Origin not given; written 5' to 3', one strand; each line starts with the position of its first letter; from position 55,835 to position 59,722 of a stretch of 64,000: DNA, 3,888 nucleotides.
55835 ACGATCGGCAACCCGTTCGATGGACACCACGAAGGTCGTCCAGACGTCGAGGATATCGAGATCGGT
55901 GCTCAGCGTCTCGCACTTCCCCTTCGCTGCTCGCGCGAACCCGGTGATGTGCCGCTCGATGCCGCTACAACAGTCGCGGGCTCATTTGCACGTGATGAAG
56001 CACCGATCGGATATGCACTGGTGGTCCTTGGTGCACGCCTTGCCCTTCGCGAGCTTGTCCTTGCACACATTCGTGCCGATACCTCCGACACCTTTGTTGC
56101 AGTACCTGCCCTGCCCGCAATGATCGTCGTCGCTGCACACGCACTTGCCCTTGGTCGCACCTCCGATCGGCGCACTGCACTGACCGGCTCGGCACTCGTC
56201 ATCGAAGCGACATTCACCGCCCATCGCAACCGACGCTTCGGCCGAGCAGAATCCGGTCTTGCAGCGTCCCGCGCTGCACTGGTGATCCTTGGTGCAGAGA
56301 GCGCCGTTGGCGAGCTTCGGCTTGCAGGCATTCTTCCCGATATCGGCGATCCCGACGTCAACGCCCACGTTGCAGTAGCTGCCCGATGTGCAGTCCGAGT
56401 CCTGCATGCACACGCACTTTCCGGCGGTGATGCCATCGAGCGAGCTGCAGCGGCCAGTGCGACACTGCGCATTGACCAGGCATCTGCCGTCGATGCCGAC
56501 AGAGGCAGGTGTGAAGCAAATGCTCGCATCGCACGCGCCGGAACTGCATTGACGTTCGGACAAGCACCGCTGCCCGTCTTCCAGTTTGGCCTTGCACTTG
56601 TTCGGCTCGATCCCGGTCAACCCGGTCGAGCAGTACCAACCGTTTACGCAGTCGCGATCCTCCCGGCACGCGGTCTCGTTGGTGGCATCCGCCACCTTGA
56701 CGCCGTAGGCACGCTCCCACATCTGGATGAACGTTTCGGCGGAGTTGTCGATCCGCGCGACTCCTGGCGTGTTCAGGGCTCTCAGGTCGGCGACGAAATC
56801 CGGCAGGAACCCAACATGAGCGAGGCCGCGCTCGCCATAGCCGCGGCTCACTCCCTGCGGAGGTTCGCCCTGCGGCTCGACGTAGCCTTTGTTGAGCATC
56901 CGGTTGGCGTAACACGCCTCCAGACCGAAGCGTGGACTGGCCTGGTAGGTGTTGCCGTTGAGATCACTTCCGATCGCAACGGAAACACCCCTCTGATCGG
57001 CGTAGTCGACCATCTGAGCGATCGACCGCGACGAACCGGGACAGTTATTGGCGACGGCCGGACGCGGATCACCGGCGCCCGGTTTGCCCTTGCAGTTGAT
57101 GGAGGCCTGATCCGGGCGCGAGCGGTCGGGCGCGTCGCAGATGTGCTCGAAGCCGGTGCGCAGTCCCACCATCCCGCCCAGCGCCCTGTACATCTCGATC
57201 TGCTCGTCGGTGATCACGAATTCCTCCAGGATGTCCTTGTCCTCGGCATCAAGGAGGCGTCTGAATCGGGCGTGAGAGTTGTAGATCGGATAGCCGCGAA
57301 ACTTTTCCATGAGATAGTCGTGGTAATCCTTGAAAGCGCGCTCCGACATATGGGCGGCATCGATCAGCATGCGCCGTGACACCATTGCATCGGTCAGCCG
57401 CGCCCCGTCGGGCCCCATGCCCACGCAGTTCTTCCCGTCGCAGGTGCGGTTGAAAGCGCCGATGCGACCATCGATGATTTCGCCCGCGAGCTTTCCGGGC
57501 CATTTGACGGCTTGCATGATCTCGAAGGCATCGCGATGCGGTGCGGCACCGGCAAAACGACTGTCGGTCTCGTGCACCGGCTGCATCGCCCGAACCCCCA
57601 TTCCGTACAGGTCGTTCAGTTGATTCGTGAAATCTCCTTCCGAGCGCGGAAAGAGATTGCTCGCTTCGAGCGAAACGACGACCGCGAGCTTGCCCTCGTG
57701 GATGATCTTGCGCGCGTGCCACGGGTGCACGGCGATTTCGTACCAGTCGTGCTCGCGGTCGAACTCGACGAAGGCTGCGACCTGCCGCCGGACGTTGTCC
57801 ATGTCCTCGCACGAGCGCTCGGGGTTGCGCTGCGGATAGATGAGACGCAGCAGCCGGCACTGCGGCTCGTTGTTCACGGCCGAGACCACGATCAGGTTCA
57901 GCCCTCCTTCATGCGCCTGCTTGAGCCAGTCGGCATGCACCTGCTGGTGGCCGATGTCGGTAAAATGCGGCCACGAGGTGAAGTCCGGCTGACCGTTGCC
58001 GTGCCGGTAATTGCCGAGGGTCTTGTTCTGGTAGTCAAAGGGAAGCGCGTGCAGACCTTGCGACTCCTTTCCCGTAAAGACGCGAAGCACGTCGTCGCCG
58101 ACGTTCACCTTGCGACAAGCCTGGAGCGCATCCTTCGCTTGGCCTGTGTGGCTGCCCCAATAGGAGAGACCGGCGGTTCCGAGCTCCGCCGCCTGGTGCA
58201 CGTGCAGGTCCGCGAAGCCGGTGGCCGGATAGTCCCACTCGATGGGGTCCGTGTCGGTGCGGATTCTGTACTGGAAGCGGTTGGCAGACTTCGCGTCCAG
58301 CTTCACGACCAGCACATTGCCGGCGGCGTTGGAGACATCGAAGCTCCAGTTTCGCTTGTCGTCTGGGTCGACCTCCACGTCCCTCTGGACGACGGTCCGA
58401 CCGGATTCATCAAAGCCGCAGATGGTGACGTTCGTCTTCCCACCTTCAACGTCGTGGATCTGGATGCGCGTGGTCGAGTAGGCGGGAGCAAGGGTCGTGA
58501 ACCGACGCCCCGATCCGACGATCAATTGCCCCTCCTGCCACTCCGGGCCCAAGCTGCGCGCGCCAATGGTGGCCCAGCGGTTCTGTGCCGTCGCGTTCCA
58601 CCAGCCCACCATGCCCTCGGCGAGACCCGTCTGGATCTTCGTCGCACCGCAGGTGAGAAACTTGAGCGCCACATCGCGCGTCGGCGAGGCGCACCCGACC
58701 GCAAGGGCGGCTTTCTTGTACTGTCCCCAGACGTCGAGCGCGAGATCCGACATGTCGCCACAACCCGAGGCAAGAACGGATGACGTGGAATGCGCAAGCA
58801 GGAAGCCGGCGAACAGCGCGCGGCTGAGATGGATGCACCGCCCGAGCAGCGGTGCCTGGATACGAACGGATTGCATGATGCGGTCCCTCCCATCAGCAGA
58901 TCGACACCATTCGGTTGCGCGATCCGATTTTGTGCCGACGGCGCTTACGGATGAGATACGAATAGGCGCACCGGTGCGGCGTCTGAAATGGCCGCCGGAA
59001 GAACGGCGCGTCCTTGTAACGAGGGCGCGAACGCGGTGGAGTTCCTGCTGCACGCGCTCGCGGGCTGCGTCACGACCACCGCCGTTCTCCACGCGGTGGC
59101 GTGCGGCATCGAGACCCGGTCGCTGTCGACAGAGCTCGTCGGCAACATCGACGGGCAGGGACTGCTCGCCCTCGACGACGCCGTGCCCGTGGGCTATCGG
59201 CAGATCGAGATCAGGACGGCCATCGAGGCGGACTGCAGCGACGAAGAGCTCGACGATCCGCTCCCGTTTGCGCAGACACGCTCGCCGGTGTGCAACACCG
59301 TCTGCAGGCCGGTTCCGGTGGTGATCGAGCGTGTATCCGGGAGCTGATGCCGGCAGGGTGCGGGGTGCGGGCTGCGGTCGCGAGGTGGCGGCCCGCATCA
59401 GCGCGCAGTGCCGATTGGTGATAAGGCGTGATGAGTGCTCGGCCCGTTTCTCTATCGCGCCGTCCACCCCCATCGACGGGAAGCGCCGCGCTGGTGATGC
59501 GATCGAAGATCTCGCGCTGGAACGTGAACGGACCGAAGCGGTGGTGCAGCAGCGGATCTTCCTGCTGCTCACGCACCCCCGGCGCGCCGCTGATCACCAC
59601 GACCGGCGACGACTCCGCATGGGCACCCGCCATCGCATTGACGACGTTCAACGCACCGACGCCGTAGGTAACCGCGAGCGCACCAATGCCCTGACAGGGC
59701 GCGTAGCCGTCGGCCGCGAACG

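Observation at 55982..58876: Secreted M19-dipeptidase-like metallohydrolase with an unknown N-terminal domain and a 32-cysteine Dickkopf/colipase-like repeat tail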

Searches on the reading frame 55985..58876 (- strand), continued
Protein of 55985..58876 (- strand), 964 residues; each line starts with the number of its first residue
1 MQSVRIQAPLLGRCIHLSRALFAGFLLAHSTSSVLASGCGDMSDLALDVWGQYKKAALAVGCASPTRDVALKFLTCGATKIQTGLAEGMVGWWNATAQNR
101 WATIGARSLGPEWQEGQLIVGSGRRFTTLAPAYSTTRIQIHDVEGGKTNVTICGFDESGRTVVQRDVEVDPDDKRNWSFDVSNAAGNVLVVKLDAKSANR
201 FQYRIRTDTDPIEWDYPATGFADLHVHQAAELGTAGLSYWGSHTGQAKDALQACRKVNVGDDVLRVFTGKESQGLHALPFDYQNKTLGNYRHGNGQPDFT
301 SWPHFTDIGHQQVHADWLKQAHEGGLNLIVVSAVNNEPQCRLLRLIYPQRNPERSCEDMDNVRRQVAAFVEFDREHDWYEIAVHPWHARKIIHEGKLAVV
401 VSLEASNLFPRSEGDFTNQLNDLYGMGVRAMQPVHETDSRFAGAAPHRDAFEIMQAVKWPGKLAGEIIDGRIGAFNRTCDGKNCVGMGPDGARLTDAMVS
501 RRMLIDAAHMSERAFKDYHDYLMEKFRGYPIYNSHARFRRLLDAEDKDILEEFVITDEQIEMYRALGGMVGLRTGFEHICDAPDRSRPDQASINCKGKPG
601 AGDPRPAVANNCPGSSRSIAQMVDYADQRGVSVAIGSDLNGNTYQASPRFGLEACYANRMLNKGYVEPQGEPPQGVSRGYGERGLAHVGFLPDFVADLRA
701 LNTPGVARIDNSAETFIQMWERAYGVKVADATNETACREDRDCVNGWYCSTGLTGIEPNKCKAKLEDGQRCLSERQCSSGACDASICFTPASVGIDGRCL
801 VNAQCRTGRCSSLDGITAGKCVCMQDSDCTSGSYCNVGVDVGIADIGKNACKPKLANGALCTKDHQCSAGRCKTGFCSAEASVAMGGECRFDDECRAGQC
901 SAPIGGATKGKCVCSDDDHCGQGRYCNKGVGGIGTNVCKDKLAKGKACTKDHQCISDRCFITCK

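Call 27: fold_search(model_id=the predicted structure, library=pdb)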
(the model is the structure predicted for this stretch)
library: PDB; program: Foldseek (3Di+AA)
matches with E <= 10: 1613; with E <= 0.001: 30
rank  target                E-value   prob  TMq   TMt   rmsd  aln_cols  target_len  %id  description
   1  3fdg_A                4.4e-12  1.00  0.25  0.66   9.3       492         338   15  The crystal structure of the dipeptidase AC, Metallo peptidase. MEROPS family M19 (released 2008-12-23)
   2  3fdg_B                5.1e-11  1.00  0.26  0.67   9.5       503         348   15  The crystal structure of the dipeptidase AC, Metallo peptidase. MEROPS family M19 (released 2008-12-23)
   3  3ly0_A                6.7e-11  1.00  0.27  0.69   8.9       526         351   15  Crystal structure of metallo peptidase from Rhodobacter sphaeroides liganded with phosphinate mimic of dipeptide L-Ala (released 2010-03-09)
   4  2i5g_A                8.4e-11  1.00  0.25  0.69   7.9       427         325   14  Crystal strcuture of amidohydrolase from Pseudomonas aeruginosa (released 2006-09-05)
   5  3s2j                  1.1e-10  1.00  0.24  0.54  11.8       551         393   14  Crystal structure of dipeptidase from Streptomyces coelicolor complexed with phosphinate pseudodipeptide L-Leu-D-Ala (released 2011-06-22)
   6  3ly0_B                1.3e-10  1.00  0.27  0.68  10.4       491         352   15  Crystal structure of metallo peptidase from Rhodobacter sphaeroides liganded with phosphinate mimic of dipeptide L-Ala (released 2010-03-09)
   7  2rag_A                1.8e-10  1.00  0.25  0.61  10.5       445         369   16  Crystal structure of aminohydrolase from Caulobacter crescentus (released 2007-10-02)
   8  3id7                  3.2e-10  1.00  0.27  0.63  11.1       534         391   14  Crystal structure of renal dipeptidase from Streptomyces coelicolor A3(2) (released 2010-01-12)
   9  3itc                  3.2e-10  1.00  0.24  0.56  10.0       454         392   16  Crystal structure of Sco3058 with bound citrate and glycerol (released 2010-02-02)
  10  3b40                  4.2e-10  1.00  0.27  0.61  10.1       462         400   17  Crystal structure of the probable dipeptidase PvdM from Pseudomonas aeruginosa (released 2007-11-06)
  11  6vgo                  4.7e-10  1.00  0.24  0.61   6.4       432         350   10  Crystal Structure of Human Dipeptidase 3 (released 2020-05-13)
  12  5lwz_A                5.9e-10  1.00  0.27  0.63   5.1       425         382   14  Cys-Gly dipeptidase GliJ (space group C2) (released 2017-05-31)
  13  1itq_A                6.6e-10  1.00  0.26  0.63   6.8       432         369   13  HUMAN RENAL DIPEPTIDASE (released 2002-08-28)
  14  5lwz_B                1.1e-09  1.00  0.27  0.64   5.4       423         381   14  Cys-Gly dipeptidase GliJ (space group C2) (released 2017-05-31)
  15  9h0b_B                1.1e-09  1.00  0.26  0.65   6.9       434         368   13  Crystal structure of the Porcine Hemagglutinating Encephalomyelitis Virus (PHEV) receptor binding domain in complex wi (released 2025-08-06)
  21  5gu5                  1.1e-04  1.00  0.09  0.65   4.2       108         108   13  Crystal structure of p24gamma2 GOLD domain determined by sulfur-SAD (released 2017-01-25)
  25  3jqw_B                6.4e-04  1.00  0.10  0.67   4.2       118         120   15  Crystal structure of Clostridium histolyticum colH collagenase collagen-binding domain 3 at 2 Angstrom resolution in p (released 2010-09-29)
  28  7rrm_A                8.4e-04  1.00  0.09  0.77   2.3       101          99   13  Structure of the human TMED1 (p24gamma1) Golgi dynamics Domain (released 2021-10-20)
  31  3jqw_A                1.1e-03  1.00  0.10  0.66   4.1       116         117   16  Crystal structure of Clostridium histolyticum colH collagenase collagen-binding domain 3 at 2 Angstrom resolution in p (released 2010-09-29)
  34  3jqw_C                1.3e-03  1.00  0.08  0.54   3.7       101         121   19  Crystal structure of Clostridium histolyticum colH collagenase collagen-binding domain 3 at 2 Angstrom resolution in p (released 2010-09-29)
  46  5sv5                  2.6e-03  1.00  0.09  0.66   3.4       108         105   12  1.0 Angstrom Crystal Structure of pre-Peptidase C-terminal Domain of Collagenase from Bacillus anthracis. (released 2016-08-17)
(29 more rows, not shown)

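Call 54: search_protein_families(library=pfam, proteins=[L002:153-623:+, L002:4003-4932:+, L002:5104-6852:-, L002:5197-6591:+, L002:10897-12438:+, L002:10338-11279:-, L004:13640-14227:+, L004:13166-13657:-, L004:14054-14503:-, L004:13548-14006:-], max_evalue=0.001)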
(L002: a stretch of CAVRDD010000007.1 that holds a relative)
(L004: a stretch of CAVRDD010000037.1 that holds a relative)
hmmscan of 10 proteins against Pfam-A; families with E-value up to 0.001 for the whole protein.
L002:153-623:+ (156 aa): 2 families
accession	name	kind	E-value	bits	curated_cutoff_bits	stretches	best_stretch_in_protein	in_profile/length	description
PF12833.13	HTH_18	-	2.1e-10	41.2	33.6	1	94-136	37-79/80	Helix-turn-helix domain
PF00165.29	HTH_AraC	-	3.4e-05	24.3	26.6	1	105-136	12-42/42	Bacterial regulatory helix-turn-helix proteins, AraC family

L002:4003-4932:+ (309 aa): 0 families

L002:5104-6852:- (582 aa): 0 families

L002:5197-6591:+ (464 aa): 1 family
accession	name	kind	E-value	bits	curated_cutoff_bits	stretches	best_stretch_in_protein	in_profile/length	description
PF16268.10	DUF4921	-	6.1e-202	671.6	28.5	1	15-439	1-425/425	Domain of unknown function (DUF4921)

L002:10897-12438:+ (513 aa): 2 families
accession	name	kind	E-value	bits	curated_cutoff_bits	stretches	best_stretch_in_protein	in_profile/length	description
PF00749.27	tRNA-synt_1c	-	2e-80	270.5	23.4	1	44-358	2-313/314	tRNA synthetases class I (E and Q), catalytic domain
PF19269.4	Anticodon_2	-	6.7e-05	23.7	23.6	1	456-503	92-139/141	Anticodon binding domain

L002:10338-11279:- (313 aa): 17 families
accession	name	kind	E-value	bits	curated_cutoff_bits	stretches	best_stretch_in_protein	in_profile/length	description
PF13432.12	TPR_16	-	6.6e-24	84.4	32.7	3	149-206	6-63/65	Tetratricopeptide repeat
PF13424.12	TPR_12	-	2.2e-16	60.2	30.1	2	179-239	8-76/77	Tetratricopeptide repeat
PF13428.12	TPR_14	-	5.3e-14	51.8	23.5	2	212-250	5-43/44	Tetratricopeptide repeat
PF13431.12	TPR_17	-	8.2e-14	51.1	24.4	1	197-228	2-33/34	Tetratricopeptide repeat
PF14559.12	TPR_19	-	1.6e-13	51.2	25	1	150-206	1-57/68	Tetratricopeptide repeat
PF07719.23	TPR_2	-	1e-11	44.4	27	1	208-240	1-33/34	Tetratricopeptide repeat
PF13174.12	TPR_6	-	4e-10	40.1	26.3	1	176-206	2-32/33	Tetratricopeptide repeat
PF00515.34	TPR_1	-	7e-10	38.7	27.8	1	208-240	1-33/34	Tetratricopeptide repeat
PF13181.12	TPR_8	-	1.1e-09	38.1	25.7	1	208-240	1-33/34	Tetratricopeptide repeat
PF13414.12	TPR_11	-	1.4e-08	34.7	26.8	1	182-222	2-42/42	TPR repeat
PF12895.13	ANAPC3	-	2.7e-08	34.4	27.2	1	153-234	2-82/82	Anaphase-promoting complex, cyclosome, subunit 3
PF13374.12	TPR_10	-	3.8e-08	33.5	27.5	1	211-236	5-30/42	Tetratricopeptide repeat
PF13176.12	TPR_7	-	8.1e-08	32.2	27.9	0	212-235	3-26/36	Tetratricopeptide repeat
PF13371.12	TPR_9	-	4.1e-07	30.3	35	1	184-240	5-61/73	Tetratricopeptide repeat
PF11846.14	Wzy_C_2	-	7.2e-07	29.8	28.5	1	100-245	35-183/191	Virulence factor membrane-bound polymerase, C-terminal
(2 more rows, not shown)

L004:13640-14227:+ (195 aa): 0 families

L004:13166-13657:- (163 aa): 0 families

L004:14054-14503:- (149 aa): 0 families

L004:13548-14006:- (152 aa): 0 families

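Call 56: find_encoding_contigs(protein=P0068, flank=6000, max_places=1)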
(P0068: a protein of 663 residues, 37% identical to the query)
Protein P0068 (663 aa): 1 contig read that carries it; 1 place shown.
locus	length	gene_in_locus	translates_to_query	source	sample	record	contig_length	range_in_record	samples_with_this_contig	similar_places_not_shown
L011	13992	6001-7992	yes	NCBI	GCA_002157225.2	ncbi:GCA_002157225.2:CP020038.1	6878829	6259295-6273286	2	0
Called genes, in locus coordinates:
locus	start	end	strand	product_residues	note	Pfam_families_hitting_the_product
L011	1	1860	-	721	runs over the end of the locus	PF07715:Plug, PF00593:TonB_dep_Rec_b-barrel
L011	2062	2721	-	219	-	PF02230:Abhydrolase_2, PF12146:Hydrolase_4 (faint), PF00561:Abhydrolase_1 (faint)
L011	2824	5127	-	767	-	PF04879:Molybdop_Fe4S4, PF00384:Molybdopterin, PF01568:Molydop_binding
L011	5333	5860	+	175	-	PF01638:HxlR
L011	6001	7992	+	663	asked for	PF01244:Peptidase_M19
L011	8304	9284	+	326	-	PF14525:AraC_binding_2, PF12833:HTH_18, PF00165:HTH_AraC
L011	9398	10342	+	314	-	PF24827:AstE_AspA_cat (weak)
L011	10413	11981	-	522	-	PF00890:FAD_binding_2 (faint), PF00732:GMC_oxred_N, PF05199:GMC_oxred_C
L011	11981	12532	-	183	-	-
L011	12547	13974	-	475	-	PF00171:Aldedh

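Call 57: find_encoding_contigs(protein=P0061, flank=6000, max_places=1)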
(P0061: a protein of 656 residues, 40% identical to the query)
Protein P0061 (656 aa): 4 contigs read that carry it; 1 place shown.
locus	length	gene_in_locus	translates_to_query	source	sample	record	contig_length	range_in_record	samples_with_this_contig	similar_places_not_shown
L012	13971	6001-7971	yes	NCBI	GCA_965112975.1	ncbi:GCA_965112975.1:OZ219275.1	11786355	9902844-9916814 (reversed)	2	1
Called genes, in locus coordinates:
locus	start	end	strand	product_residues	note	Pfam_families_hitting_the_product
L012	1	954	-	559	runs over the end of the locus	PF07953:Toxin_R_bind_N (weak), PF13385:Laminin_G_3, PF13431:TPR_17 (faint), PF13428:TPR_14 (faint), PF13432:TPR_16 (faint), PF07719:TPR_2 (faint), PF25062:ARM_TT21_N (faint), PF14559:TPR_19 (weak), +1 more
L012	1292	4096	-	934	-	PF00069:Pkinase, PF07714:PK_Tyr_Ser-Thr, PF17874:TPR_MalT, PF13424:TPR_12, PF13374:TPR_10, PF13424:TPR_12, PF17874:TPR_MalT, PF24885:TPR_NPHP3, +21 more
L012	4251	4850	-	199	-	PF07638:Sigma70_ECF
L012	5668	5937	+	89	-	-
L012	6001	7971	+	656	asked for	PF01244:Peptidase_M19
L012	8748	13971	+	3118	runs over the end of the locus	PF00668:Condensation, PF00501:AMP-binding, PF13193:AMP-binding_C, PF00550:PP-binding, PF00668:Condensation, PF00109:ketoacyl-synt, PF02801:Ketoacyl-synt_C, PF16197:KAsynt_C_assoc, +7 more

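Call 58: find_encoding_contigs(protein=P0020, flank=6000, max_places=1)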
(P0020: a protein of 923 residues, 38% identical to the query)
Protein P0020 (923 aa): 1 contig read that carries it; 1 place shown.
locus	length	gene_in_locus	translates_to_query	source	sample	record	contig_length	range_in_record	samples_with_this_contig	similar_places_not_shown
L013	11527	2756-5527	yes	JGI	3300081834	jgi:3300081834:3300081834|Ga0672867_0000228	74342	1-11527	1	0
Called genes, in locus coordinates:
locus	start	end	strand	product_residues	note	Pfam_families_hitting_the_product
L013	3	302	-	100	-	?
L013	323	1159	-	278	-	PF12679:ABC2_membrane_2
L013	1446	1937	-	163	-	-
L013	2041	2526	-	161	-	-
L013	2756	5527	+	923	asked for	PF01244:Peptidase_M19 (weak), PF04706:Dickkopf_N (faint)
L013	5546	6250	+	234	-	PF00440:TetR_N, PF17918:TetR_C_15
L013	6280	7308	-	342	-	PF12412:DUF3667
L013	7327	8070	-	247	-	PF02585:PIG-L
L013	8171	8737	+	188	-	PF00254:FKBP_C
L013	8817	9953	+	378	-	PF00092:VWA, PF13519:VWA_2 (weak), PF25106:VWA_4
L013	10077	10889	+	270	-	PF14559:TPR_19 (weak)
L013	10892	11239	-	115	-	-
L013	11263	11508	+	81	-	-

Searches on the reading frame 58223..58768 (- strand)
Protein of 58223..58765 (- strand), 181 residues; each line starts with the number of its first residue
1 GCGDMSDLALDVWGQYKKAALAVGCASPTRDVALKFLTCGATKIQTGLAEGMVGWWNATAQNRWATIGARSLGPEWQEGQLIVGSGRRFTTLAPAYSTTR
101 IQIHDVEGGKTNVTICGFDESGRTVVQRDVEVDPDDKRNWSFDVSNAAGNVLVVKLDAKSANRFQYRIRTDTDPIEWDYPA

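Call 28: search_protein_families(library=pfam, proteins=[window:58223-58765:-], max_evalue=1)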
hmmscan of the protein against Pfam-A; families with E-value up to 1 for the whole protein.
window:58223-58765:- (181 aa): 1 family
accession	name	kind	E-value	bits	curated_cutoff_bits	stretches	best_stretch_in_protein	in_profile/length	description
PF25799.1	prePAAR_I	-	0.04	14.7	25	1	22-54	25-56/57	Class I prePAAR effector Rhs1 motif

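Call 61: find_homologous_proteins(query=window:58229-58768:-, max_evalue=0.001)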
Query window:58229-58768:-: 114 candidates shared short words with the query, none scored E <= 0.001.

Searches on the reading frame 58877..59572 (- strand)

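Call 28: search_protein_families(library=pfam, proteins=[window:58877-59572:-], max_evalue=1)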
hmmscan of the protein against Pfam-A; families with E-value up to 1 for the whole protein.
window:58877-59572:- (232 aa): 2 families
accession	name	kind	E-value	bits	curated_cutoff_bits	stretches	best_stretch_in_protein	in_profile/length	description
PF04902.17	Nab1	-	0.19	12.6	25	1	61-174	71-164/179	Conserved region in Nab1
PF05957.18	DUF883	-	1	9.8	25.4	0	168-190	30-52/53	DUF883 N-terminal domain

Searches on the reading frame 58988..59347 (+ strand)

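Call 28: search_protein_families(library=pfam, proteins=[window:58988-59347:+], max_evalue=1)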
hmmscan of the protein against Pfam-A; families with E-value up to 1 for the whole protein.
window:58988-59347:+ (119 aa): 1 family
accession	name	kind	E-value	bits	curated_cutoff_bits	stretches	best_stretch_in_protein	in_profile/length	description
PF02566.24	OsmC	-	1e-10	42.3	27.5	1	11-113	3-99/100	OsmC-like protein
